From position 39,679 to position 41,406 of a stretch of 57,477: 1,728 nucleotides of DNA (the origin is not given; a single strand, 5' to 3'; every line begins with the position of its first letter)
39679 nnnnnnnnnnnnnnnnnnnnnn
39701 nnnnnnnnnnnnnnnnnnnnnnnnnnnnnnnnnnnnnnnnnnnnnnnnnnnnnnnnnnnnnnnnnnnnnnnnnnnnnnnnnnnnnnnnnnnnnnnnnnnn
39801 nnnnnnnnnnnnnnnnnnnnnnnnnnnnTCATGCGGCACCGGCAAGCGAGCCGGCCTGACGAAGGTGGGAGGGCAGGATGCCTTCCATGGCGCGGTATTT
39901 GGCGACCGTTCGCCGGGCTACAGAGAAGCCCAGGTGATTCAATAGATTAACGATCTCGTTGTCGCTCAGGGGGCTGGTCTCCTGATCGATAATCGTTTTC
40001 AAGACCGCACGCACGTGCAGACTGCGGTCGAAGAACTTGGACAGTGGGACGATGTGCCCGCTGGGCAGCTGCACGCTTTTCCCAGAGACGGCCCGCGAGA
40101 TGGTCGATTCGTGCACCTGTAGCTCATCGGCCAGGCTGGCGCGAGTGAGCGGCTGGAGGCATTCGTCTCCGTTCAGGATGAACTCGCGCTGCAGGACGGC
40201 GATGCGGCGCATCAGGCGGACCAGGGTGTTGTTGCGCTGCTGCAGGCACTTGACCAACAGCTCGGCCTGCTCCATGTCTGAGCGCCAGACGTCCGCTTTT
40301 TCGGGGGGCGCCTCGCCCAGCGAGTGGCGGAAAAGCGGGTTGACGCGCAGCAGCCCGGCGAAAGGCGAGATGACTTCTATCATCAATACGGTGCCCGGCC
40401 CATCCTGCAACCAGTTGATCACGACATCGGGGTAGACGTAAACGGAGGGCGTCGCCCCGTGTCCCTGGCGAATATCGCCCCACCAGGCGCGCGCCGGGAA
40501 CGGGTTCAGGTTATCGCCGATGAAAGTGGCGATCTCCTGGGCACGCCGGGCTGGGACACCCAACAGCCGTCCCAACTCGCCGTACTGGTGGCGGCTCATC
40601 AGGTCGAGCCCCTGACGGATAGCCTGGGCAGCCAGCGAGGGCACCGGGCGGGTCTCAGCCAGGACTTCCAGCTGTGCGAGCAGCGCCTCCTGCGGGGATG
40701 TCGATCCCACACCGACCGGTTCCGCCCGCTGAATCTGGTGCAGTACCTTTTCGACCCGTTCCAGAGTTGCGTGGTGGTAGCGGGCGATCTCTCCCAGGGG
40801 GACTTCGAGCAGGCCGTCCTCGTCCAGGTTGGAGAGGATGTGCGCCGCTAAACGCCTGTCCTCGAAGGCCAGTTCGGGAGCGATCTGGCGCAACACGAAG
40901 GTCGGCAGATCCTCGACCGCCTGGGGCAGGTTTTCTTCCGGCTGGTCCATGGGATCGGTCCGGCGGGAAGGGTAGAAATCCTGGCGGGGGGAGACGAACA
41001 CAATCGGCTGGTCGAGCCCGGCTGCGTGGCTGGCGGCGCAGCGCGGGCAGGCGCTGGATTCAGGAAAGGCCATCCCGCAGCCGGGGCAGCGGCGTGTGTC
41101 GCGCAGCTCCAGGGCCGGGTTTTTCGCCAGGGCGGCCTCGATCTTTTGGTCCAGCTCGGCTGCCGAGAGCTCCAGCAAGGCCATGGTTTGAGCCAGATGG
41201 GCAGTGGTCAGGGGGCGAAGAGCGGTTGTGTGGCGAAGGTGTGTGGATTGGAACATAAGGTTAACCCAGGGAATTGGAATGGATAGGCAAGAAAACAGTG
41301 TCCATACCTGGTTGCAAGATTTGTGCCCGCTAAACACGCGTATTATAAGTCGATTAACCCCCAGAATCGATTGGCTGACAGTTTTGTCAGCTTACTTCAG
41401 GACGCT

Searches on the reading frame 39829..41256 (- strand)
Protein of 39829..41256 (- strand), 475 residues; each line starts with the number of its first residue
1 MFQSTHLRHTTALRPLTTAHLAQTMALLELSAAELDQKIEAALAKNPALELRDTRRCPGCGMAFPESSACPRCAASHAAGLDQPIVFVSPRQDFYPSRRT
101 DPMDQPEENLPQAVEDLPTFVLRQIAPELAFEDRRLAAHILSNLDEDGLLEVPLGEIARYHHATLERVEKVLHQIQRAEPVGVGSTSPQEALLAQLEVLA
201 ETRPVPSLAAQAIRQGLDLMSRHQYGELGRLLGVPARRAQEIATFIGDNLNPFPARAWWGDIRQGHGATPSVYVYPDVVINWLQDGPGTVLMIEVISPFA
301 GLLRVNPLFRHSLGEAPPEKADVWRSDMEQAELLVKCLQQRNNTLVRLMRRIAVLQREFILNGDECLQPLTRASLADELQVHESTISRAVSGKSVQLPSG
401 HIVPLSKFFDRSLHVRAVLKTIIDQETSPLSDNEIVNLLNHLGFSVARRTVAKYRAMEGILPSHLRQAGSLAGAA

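Call 6: search_protein_families(library=pfam, proteins=[window:39829-41256:-])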
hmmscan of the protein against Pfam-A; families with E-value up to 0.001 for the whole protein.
window:39829-41256:- (475 aa): 4 families
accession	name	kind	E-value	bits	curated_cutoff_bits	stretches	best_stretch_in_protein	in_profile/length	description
PF04552.19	Sigma54_DBD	-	1.1e-34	120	22.8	1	325-467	5-159/160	Sigma-54, DNA binding domain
PF04963.19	Sigma54_CBD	-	1.2e-27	97.3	22.9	1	110-284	5-164/185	Sigma-54 factor, core binding domain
PF00309.25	Sigma54_AID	-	6.1e-07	29.6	23.8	1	18-51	13-46/46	Sigma-54 factor, Activator interacting domain (AID)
PF13545.12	HTH_Crp_2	-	0.00021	21.7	27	0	347-391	2-44/70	Crp-like helix-turn-helix domain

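Call 10: find_homologous_proteins(query=window:39829-41256:-, max_evalue=1e-20)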
Query window:39829-41256:- (475 aa): 5847 proteins with E <= 1e-20 among 8000 candidates; the best 120 are listed.
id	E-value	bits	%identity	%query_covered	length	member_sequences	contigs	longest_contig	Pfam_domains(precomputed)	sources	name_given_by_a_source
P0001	0.0e+0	1058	100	100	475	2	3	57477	PF04963.20,PF00309.26,PF04552.20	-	-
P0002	1.4e-278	942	88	100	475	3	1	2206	PF04963.20,PF00309.26,PF04552.20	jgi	jgi:RNA polymerase sigma-54 factor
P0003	1.7e-270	916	87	100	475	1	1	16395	PF04963.20,PF00309.26,PF04552.20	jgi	jgi:RNA polymerase sigma-54 factor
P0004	8.2e-215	732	72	98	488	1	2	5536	PF04963.20,PF00309.26,PF04552.20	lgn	-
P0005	3.6e-213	727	71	98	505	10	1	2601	PF04963.20,PF00309.26,PF04552.20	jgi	jgi:RNA polymerase sigma-54 factor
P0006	1.4e-212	725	71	98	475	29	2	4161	PF04963.20,PF00309.26,PF04552.20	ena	-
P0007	4.4e-211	720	70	99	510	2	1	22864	PF04963.20,PF00309.26,PF04552.20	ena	-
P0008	1.8e-205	701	68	99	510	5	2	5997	PF04963.20,PF00309.26,PF04552.20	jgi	jgi:RNA polymerase sigma-54 factor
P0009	8.6e-205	699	68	100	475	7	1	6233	PF04963.20,PF00309.26,PF04552.20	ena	-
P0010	2.5e-202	691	68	98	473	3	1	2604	PF04963.20,PF00309.26,PF04552.20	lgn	-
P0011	1.6e-201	688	67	99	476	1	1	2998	PF04963.20,PF00309.26,PF04552.20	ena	-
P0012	2.1e-201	688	68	99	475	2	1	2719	PF04963.20,PF00309.26,PF04552.20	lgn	-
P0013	3.1e-201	687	67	99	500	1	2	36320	PF04963.20,PF00309.26,PF04552.20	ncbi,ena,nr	ncbi:MAG TPA: hypothetical protein VJ436_14010 [Anaerolineales bacterium]|nr:hypothetical protein [A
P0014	3.4e-200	684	66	99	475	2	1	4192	PF04963.20,PF00309.26,PF04552.20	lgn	-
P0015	4.0e-200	684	66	99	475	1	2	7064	PF04963.20,PF00309.26,PF04552.20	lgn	-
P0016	2.8e-199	681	67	98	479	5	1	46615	PF04963.20,PF00309.26,PF04552.20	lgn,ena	-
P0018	7.4e-199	680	66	99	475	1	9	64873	PF04963.20,PF00309.26,PF04552.20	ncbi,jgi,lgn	-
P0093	1.4e-182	626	63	97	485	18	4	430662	PF04963.20,PF00309.26,PF04552.20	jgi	jgi:RNA polymerase sigma-54 factor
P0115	5.2e-181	621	63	96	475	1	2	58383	PF04963.20,PF00309.26,PF04552.20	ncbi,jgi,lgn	-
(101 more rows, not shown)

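Call 12: find_related_loci(query=A1, collection=genome_contigs, flank=10000)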
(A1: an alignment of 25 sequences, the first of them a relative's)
Query A1 (475 aa) in genome_contigs; peptide patterns used: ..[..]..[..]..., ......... (x = any residue, [..] = any of these).
600 stretches matched a pattern (row limit reached: there are more); 592 encode a relative of the query (tblastn E <= 1e-3); the best 80 are kept; 80 distinct loci.
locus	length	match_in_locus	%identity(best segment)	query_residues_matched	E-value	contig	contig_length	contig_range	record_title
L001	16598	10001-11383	61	8-467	0e+0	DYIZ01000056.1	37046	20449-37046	MAG TPA_asm: Candidatus Aquidulcis sp. isolate FI88_58_10 Afr_mines_FI88_463_length_37046_cov_3_938282, whole genome sho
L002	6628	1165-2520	56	18-468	8e-167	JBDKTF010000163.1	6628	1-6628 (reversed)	MAG: Anaerolineaceae bacterium isolate 6_bin.196_R1 c_000000680539, whole genome shotgun sequence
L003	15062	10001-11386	51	1-467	4e-151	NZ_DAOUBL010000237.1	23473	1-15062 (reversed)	MAG: Bellilinea sp. isolate H69_726 k75_346330, whole genome shotgun sequence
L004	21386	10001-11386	48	1-466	3e-142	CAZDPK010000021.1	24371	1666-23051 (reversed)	MAG TPA_asm: uncultured Anaerolineaceae bacterium isolate binchicken_co168_79 genome assembly, contig: NODE_3643_length_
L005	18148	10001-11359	49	18-470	3e-135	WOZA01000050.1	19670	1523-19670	MAG: Anaerolineaceae bacterium isolate WOFB12 NODE_1065_length_19670_cov_27.060668, whole genome shotgun sequence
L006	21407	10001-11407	47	1-475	7e-130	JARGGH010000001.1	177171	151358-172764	MAG: Anaerolineales bacterium isolate C14-27 NODE_1_length_177171_cov_17.479768, whole genome shotgun sequence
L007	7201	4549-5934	45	12-473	2e-123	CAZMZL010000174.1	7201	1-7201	MAG TPA_asm: uncultured Anaerolineaceae bacterium isolate binchicken_co121_8 genome assembly, contig: NODE_9644_length_7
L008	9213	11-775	58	213-467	9e-95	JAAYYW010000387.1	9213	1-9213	MAG: Leptolinea sp. isolate AS06rmzACSIP_266 633925_AS06, whole genome shotgun sequence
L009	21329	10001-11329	33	27-466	9e-67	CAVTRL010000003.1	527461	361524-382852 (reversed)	MAG: uncultured Chloroflexia bacterium isolate MFD09603.bin.1.119 genome assembly, contig: contig_15679, whole genome sh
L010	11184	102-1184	37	117-467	1e-62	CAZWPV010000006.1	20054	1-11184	MAG TPA_asm: uncultured Anaerolineales bacterium isolate binchicken_co228_317 genome assembly, contig: NODE_3654_length_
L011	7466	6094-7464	33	26-466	4e-61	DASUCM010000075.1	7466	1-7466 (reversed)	MAG TPA_asm: Candidatus Limnocylindria bacterium isolate SMAG_U1296 k141_1531350, whole genome shotgun sequence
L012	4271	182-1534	32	27-462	5e-57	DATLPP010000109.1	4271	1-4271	MAG TPA_asm: Candidatus Udaeobacter sp. isolate SMAG_U13855 k141_3934643, whole genome shotgun sequence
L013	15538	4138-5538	29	21-467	4e-47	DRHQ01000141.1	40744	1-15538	MAG TPA_asm: Candidatus Aminicenantes bacterium isolate HyVt-373 HyVt-373_k145_867440, whole genome shotgun sequence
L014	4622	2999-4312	33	24-467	2e-46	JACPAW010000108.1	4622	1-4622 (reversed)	MAG: Candidatus Omnitrophota bacterium isolate NC_groundwater_241_Ag_S-0.2um_53_8 S5_GD2017_2_S2_scaffold_15061, whole g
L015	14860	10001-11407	31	1-468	8e-45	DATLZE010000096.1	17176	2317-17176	MAG TPA_asm: Burkholderiales bacterium isolate SMAG_U13290 k141_258319, whole genome shotgun sequence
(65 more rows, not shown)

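Call 15: find_encoding_contigs(protein=P0003, flank=8000, max_places=2)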
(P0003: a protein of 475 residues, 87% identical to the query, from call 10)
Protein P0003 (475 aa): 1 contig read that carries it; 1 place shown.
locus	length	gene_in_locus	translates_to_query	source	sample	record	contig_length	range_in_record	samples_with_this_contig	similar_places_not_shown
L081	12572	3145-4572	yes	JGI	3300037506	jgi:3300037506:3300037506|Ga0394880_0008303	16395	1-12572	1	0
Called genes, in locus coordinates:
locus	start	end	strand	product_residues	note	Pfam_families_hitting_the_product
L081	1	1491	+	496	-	?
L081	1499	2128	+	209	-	PF10105:DUF2344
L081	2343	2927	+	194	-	-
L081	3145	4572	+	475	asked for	PF00309:Sigma54_AID (weak), PF04963:Sigma54_CBD, PF04552:Sigma54_DBD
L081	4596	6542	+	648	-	PF00989:PAS, PF08448:PAS_4 (weak), PF13426:PAS_9, PF00512:HisKA, PF02518:HATPase_c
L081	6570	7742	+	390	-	PF00072:Response_reg, PF00158:Sigma54_activat, PF14532:Sigma54_activ_2, PF00004:AAA (weak), PF07724:AAA_2 (weak), PF07728:AAA_5, PF20030:bpMoxR (weak), PF25601:AAA_lid_14, +1 more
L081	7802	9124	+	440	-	-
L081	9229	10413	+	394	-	PF00091:Tubulin, PF12327:FtsZ_C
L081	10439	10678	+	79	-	-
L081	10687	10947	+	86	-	-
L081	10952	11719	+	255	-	-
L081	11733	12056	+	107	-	-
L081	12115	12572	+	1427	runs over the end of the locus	?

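Call 16: find_encoding_contigs(protein=P0007, flank=8000, max_places=2)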
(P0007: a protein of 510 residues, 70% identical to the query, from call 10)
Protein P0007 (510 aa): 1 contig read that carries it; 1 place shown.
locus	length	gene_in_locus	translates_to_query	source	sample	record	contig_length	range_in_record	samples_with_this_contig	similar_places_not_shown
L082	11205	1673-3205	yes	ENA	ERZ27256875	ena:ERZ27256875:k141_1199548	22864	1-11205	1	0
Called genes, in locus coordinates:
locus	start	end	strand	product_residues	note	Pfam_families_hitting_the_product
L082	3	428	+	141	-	?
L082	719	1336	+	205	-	-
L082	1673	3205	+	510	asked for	PF00309:Sigma54_AID (weak), PF04963:Sigma54_CBD, PF04552:Sigma54_DBD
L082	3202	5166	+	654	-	PF13188:PAS_8 (faint), PF08448:PAS_4 (faint), PF00989:PAS, PF13426:PAS_9, PF00512:HisKA, PF02518:HATPase_c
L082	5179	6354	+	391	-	PF00072:Response_reg, PF00158:Sigma54_activat, PF01078:Mg_chelatase (faint), PF14532:Sigma54_activ_2, PF07728:AAA_5 (weak), PF25601:AAA_lid_14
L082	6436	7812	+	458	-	-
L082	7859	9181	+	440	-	PF00091:Tubulin, PF12327:FtsZ_C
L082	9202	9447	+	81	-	-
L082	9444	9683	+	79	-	-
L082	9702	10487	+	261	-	-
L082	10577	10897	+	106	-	-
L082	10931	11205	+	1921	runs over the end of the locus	PF13429:TPR_15 (weak), PF13432:TPR_16 (weak), PF14559:TPR_19 (weak), PF13424:TPR_12 (weak), PF13432:TPR_16 (weak), PF23914:TPR_CcmH_CycH (weak), PF14559:TPR_19, PF14559:TPR_19, +17 more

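Call 17: find_encoding_contigs(protein=P0013, flank=8000, max_places=2)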
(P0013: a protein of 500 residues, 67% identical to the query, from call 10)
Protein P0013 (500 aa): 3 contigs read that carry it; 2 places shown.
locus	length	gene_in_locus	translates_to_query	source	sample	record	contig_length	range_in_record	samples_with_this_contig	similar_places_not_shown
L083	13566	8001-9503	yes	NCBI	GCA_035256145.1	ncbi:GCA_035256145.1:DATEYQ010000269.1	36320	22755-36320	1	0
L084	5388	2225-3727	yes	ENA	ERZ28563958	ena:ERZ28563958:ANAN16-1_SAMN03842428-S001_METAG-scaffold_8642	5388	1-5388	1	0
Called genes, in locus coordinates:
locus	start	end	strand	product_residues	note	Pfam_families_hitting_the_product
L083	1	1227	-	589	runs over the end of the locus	PF00072:Response_reg, PF13641:Glyco_tranf_2_3 (weak), PF00535:Glycos_transf_2, PF13492:GAF_3 (faint), PF01590:GAF, PF13185:GAF_2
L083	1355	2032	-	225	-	-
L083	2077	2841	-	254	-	PF07760:DUF1616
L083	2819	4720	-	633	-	-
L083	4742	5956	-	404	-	PF13439:Glyco_transf_4, PF13477:Glyco_trans_4_2 (weak), PF13579:Glyco_trans_4_4, PF20706:GT4-conflict, PF00534:Glycos_transf_1, PF13692:Glyco_trans_1_4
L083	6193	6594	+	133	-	-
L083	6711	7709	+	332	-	PF13367:PrsW-protease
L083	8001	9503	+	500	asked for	PF00309:Sigma54_AID (weak), PF04963:Sigma54_CBD, PF04552:Sigma54_DBD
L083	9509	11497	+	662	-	PF13188:PAS_8 (faint), PF13426:PAS_9 (faint), PF00989:PAS (weak), PF08448:PAS_4 (weak), PF00512:HisKA, PF02518:HATPase_c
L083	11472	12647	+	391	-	PF00072:Response_reg, PF00158:Sigma54_activat, PF14532:Sigma54_activ_2, PF07724:AAA_2 (weak), PF07728:AAA_5, PF25601:AAA_lid_14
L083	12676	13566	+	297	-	?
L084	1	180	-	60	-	?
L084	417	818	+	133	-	-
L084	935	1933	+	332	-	PF13367:PrsW-protease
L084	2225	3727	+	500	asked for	PF00309:Sigma54_AID (weak), PF04963:Sigma54_CBD, PF04552:Sigma54_DBD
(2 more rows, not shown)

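Call 18: find_encoding_contigs(protein=P0016, flank=8000, max_places=1)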
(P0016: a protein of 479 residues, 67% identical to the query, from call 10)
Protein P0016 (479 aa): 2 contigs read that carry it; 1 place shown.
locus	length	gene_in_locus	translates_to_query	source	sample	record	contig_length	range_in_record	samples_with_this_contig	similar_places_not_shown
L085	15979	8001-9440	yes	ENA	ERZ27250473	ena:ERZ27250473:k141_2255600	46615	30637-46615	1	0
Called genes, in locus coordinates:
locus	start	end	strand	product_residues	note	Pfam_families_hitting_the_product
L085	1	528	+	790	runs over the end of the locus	PF03030:H_PPase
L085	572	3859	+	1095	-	PF00515:TPR_1 (faint), PF00637:Clathrin (faint), PF07719:TPR_2 (faint), PF12895:ANAPC3 (faint), PF13432:TPR_16 (weak), PF14559:TPR_19, PF14559:TPR_19 (weak), PF12836:HHH_3, +10 more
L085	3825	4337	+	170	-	PF00334:NDK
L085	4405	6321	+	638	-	PF02310:B12-binding (faint), PF19864:Radical_SAM_N2, PF04055:Radical_SAM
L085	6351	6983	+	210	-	PF10105:DUF2344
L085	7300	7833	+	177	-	-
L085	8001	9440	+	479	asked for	PF00309:Sigma54_AID, PF04963:Sigma54_CBD, PF04552:Sigma54_DBD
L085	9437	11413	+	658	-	PF00989:PAS (weak), PF13188:PAS_8 (faint), PF08448:PAS_4 (faint), PF00989:PAS (weak), PF13426:PAS_9, PF00512:HisKA, PF02518:HATPase_c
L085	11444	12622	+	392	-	PF00072:Response_reg, PF00158:Sigma54_activat, PF01078:Mg_chelatase (faint), PF14532:Sigma54_activ_2, PF07724:AAA_2 (weak), PF00004:AAA (weak), PF07728:AAA_5, PF25601:AAA_lid_14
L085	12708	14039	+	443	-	-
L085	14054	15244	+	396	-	PF00091:Tubulin, PF12327:FtsZ_C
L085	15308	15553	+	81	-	-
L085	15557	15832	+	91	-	-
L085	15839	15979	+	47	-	?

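Call 19: find_encoding_contigs(protein=P0018, flank=8000, max_places=1)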
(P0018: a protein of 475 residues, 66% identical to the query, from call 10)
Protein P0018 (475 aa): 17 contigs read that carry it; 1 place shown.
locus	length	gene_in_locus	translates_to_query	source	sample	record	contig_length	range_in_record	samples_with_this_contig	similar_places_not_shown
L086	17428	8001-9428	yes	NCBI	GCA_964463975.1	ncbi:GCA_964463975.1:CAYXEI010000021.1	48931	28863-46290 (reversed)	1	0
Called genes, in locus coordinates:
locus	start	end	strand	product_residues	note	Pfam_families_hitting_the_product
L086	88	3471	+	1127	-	PF07719:TPR_2 (faint), PF13431:TPR_17 (faint), PF13432:TPR_16 (faint), PF14559:TPR_19, PF14561:TPR_20 (faint), PF23914:TPR_CcmH_CycH (faint), PF14559:TPR_19 (weak), PF12836:HHH_3, +4 more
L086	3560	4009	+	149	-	PF00334:NDK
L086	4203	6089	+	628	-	PF19864:Radical_SAM_N2, PF02310:B12-binding (faint), PF04055:Radical_SAM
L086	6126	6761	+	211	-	PF10105:DUF2344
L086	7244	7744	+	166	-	-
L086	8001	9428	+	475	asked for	PF00309:Sigma54_AID (weak), PF04963:Sigma54_CBD, PF04552:Sigma54_DBD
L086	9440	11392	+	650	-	PF13188:PAS_8 (faint), PF08448:PAS_4 (faint), PF00989:PAS (weak), PF13426:PAS_9, PF00512:HisKA (weak), PF02518:HATPase_c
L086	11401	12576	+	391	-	PF00072:Response_reg, PF00158:Sigma54_activat, PF01078:Mg_chelatase (weak), PF14532:Sigma54_activ_2, PF00004:AAA (weak), PF07724:AAA_2, PF07728:AAA_5, PF25601:AAA_lid_14, +2 more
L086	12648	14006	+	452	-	-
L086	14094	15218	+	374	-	PF00091:Tubulin, PF12327:FtsZ_C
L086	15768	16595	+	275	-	-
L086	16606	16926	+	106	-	-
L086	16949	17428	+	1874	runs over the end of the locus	PF09976:TPR_21 (weak), PF14559:TPR_19 (weak), PF13432:TPR_16 (weak), PF23914:TPR_CcmH_CycH, PF25058:ARM_TT21 (weak), PF13432:TPR_16, PF14559:TPR_19, PF23914:TPR_CcmH_CycH (weak), +20 more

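Call 20: find_encoding_contigs(protein=P0093, flank=8000, max_places=1)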
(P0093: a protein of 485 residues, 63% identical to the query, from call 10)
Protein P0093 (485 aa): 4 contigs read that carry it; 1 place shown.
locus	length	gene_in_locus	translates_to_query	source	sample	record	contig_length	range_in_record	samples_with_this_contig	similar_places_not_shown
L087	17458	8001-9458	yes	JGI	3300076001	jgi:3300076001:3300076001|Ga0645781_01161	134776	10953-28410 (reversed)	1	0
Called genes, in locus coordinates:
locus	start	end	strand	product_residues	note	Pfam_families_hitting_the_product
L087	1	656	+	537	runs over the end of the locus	PF00009:GTP_EFTU, PF01926:MMR_HSR1 (weak), PF22042:EF-G_D2, PF03144:GTP_EFTU_D2, PF16658:RF3_C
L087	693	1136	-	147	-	PF00034:Cytochrom_C, PF13442:Cytochrome_CBB3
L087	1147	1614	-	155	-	PF08534:Redoxin, PF00578:AhpC-TSA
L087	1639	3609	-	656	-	PF03453:MoeA_N, PF00994:MoCF_biosynth, PF03454:MoeA_C, PF12727:PBP_like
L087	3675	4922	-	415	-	PF03453:MoeA_N, PF00994:MoCF_biosynth, PF03454:MoeA_C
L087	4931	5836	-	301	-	PF01040:UbiA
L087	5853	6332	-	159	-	PF11716:MDMPI_N (weak), PF12867:DinB_2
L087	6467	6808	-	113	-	PF00581:Rhodanese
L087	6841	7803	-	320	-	PF01619:Pro_dh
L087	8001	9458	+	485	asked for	PF00309:Sigma54_AID (weak), PF04963:Sigma54_CBD, PF04552:Sigma54_DBD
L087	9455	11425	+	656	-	PF13188:PAS_8 (faint), PF08448:PAS_4 (faint), PF00989:PAS, PF13426:PAS_9, PF00512:HisKA (weak), PF02518:HATPase_c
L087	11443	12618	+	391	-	PF00072:Response_reg, PF07724:AAA_2 (faint), PF00158:Sigma54_activat, PF00493:MCM (faint), PF01078:Mg_chelatase (faint), PF14532:Sigma54_activ_2, PF07728:AAA_5 (faint), PF25601:AAA_lid_14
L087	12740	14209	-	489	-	-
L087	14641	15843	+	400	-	-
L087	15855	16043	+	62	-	-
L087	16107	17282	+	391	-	PF00091:Tubulin, PF12327:FtsZ_C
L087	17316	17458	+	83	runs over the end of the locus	-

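Call 21: find_encoding_contigs(protein=P0115, flank=8000, max_places=1)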
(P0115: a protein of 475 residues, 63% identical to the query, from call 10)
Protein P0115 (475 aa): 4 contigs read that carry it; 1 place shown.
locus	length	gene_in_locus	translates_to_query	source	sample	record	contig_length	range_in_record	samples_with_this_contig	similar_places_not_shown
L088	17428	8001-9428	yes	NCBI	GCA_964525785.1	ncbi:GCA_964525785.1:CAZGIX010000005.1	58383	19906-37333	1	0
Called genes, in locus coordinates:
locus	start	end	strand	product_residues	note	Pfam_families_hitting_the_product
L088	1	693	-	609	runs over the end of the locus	PF13185:GAF_2 (weak), PF13492:GAF_3 (faint), PF01590:GAF, PF07730:HisKA_3, PF02518:HATPase_c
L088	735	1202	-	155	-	PF00578:AhpC-TSA, PF08534:Redoxin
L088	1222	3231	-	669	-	PF03453:MoeA_N, PF00994:MoCF_biosynth, PF03454:MoeA_C, PF12727:PBP_like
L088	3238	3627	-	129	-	PF21631:A9CJY8-like_N, PF13840:ACT_7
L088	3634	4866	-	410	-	PF03453:MoeA_N, PF00994:MoCF_biosynth, PF03454:MoeA_C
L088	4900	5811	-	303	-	PF01040:UbiA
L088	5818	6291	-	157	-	PF11716:MDMPI_N (weak), PF12867:DinB_2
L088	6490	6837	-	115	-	PF00581:Rhodanese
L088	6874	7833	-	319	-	PF01619:Pro_dh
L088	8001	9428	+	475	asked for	PF00309:Sigma54_AID (weak), PF04963:Sigma54_CBD, PF04552:Sigma54_DBD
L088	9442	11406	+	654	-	PF00989:PAS (faint), PF13188:PAS_8 (faint), PF08448:PAS_4, PF13426:PAS_9 (weak), PF00512:HisKA, PF02518:HATPase_c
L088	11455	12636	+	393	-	PF00072:Response_reg, PF00158:Sigma54_activat, PF01078:Mg_chelatase (faint), PF14532:Sigma54_activ_2, PF07724:AAA_2 (weak), PF00004:AAA (weak), PF07728:AAA_5, PF25601:AAA_lid_14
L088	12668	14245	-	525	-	-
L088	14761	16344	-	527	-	-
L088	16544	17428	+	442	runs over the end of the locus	-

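Call 42: search_protein_families(library=ncbifam, proteins=[window:39829-41256:-], max_evalue=0.01)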
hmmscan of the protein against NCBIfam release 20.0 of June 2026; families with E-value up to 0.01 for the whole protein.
window:39829-41256:- (475 aa): 7 families
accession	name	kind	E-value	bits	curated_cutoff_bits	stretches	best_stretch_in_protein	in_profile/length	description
TIGR02395.1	rpoN_sigma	equivalog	6e-76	256.2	277.35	1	18-466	8-433/434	RNA polymerase factor sigma-54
NF004595.0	PRK05932.1-2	equivalog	3.3e-64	217.5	513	1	18-467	16-481/484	RNA polymerase factor sigma-54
NF004598.0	PRK05932.1-5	equivalog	9.4e-56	189.6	621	2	100-467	131-502/504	RNA polymerase factor sigma-54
NF009118.0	PRK12469.1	subfamily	2.1e-55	188.5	396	1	18-467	16-479/483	RNA polymerase factor sigma-54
NF004596.0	PRK05932.1-3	subfamily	4.8e-48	164.4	499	2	115-459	153-497/515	RNA polymerase factor sigma-54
NF004597.0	PRK05932.1-4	equivalog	3e-47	161.2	817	2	132-467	136-474/477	RNA polymerase factor sigma-54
NF004602.0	PRK05932.2-4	equivalog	2.9e-29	102.1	506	2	319-464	253-406/416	RNA polymerase factor sigma-54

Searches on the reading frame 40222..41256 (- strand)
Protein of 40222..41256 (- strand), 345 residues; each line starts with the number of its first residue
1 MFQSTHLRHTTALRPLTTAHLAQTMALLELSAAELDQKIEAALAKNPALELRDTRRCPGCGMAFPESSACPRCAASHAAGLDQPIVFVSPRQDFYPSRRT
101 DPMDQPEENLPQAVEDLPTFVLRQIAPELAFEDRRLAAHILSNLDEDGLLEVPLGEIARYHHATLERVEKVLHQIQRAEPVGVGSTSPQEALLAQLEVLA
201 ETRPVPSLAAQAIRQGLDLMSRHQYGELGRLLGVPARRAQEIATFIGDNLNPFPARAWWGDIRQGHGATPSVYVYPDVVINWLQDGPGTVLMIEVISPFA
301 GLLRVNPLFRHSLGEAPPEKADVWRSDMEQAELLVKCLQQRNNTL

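Call 56: find_related_loci(query=A3, collection=metagenome_contigs, flank=8000)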
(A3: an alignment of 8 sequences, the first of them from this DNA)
Query A3 (345 aa) in metagenome_contigs; peptide patterns used: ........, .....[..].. (x = any residue, [..] = any of these).
600 stretches matched a pattern (row limit reached: there are more); 464 encode a relative of the query (tblastn E <= 1e-3); the best 80 are kept; 80 distinct loci.
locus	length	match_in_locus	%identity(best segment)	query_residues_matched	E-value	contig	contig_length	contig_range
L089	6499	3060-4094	100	1-345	0e+0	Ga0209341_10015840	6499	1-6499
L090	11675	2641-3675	70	1-345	4e-158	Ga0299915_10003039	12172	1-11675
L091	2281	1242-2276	68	1-345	5e-168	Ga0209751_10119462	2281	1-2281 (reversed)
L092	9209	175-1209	61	1-345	1e-144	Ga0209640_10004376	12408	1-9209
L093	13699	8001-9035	62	1-345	1e-143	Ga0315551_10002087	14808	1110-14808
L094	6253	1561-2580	59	5-345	2e-133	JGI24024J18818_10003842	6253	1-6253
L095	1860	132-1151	58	5-345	1e-141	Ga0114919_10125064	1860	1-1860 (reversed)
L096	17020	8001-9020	58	5-345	8e-132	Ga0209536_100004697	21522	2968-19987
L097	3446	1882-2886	60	13-345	1e-135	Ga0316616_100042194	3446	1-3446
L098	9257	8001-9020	59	5-345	7e-131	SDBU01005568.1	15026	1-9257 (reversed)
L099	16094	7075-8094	59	5-345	5e-131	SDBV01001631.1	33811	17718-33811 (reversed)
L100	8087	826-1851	59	1-345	5e-131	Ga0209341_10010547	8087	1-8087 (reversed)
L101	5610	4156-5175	58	5-345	7e-131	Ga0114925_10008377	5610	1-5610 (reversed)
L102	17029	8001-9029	60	8-345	2e-130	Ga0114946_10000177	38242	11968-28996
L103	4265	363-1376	60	9-345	3e-132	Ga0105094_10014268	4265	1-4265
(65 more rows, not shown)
